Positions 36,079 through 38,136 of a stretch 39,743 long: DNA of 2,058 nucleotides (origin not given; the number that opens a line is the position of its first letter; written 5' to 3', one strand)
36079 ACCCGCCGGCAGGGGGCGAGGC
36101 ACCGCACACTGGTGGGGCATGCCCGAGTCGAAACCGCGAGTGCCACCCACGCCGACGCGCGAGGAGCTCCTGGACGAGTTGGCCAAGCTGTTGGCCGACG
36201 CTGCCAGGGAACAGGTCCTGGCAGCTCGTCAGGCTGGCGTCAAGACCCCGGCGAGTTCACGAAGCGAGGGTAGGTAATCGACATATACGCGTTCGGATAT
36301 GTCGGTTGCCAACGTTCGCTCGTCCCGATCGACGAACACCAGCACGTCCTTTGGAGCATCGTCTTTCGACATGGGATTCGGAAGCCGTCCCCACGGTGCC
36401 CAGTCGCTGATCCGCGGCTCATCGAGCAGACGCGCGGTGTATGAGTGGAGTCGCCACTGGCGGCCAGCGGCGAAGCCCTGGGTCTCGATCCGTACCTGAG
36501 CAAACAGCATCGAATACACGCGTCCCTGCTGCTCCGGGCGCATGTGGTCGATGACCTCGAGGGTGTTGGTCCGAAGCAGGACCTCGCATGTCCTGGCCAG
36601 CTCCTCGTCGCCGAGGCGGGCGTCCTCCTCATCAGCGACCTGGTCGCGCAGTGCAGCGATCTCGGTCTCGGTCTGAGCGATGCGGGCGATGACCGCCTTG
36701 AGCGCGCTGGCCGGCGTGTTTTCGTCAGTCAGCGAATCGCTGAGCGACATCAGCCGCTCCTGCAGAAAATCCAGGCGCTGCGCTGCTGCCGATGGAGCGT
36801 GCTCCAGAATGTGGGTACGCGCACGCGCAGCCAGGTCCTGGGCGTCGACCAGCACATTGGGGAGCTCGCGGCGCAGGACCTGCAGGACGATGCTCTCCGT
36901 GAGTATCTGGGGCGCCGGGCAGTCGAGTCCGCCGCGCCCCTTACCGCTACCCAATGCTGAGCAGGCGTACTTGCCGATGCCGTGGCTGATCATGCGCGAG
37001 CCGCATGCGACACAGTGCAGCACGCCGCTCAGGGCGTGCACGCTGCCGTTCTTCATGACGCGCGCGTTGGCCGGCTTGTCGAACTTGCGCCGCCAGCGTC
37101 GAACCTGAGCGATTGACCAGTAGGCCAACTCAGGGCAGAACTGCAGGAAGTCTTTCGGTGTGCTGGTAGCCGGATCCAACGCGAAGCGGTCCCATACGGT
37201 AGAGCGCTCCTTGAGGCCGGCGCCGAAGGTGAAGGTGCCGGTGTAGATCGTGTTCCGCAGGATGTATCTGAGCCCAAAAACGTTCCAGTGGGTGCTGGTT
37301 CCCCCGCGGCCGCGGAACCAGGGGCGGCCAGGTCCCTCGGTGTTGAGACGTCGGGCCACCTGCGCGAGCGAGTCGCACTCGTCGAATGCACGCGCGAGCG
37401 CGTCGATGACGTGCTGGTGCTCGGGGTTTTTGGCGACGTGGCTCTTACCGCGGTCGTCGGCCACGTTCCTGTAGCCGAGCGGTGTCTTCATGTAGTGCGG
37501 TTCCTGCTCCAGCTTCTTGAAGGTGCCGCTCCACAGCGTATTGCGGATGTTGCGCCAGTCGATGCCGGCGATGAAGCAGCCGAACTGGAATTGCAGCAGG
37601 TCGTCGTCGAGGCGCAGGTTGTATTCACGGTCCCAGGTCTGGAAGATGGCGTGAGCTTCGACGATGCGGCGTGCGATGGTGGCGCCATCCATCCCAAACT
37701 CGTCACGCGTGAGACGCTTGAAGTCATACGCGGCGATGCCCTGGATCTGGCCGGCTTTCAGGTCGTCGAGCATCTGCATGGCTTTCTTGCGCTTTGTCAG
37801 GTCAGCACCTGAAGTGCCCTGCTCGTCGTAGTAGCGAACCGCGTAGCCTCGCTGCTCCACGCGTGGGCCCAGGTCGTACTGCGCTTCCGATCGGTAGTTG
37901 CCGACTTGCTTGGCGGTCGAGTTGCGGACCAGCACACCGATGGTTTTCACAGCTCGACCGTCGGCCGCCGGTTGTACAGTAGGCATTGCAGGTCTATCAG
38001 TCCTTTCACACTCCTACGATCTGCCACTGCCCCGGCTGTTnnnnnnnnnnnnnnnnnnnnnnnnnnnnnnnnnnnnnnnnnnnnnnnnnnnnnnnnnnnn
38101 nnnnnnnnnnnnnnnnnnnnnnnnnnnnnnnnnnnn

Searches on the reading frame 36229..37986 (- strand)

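Call 11: search_protein_families(library=pfam, proteins=[window:36229-37986:-], max_evalue=0.01)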
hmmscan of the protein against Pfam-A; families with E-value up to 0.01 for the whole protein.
window:36229-37986:- (585 aa): 3 families
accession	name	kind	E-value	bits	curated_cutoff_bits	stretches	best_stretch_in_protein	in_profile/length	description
PF00239.26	Resolvase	-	9.7e-09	35.9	23.3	1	20-148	5-129/145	Resolvase, N terminal domain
PF07508.19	Recombinase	-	5.8e-06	26.9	21.1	1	188-262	1-68/102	Recombinase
PF13408.12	Zn_ribbon_recom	-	0.0068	17.2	25.3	0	319-366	2-49/58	Recombinase zinc beta ribbon domain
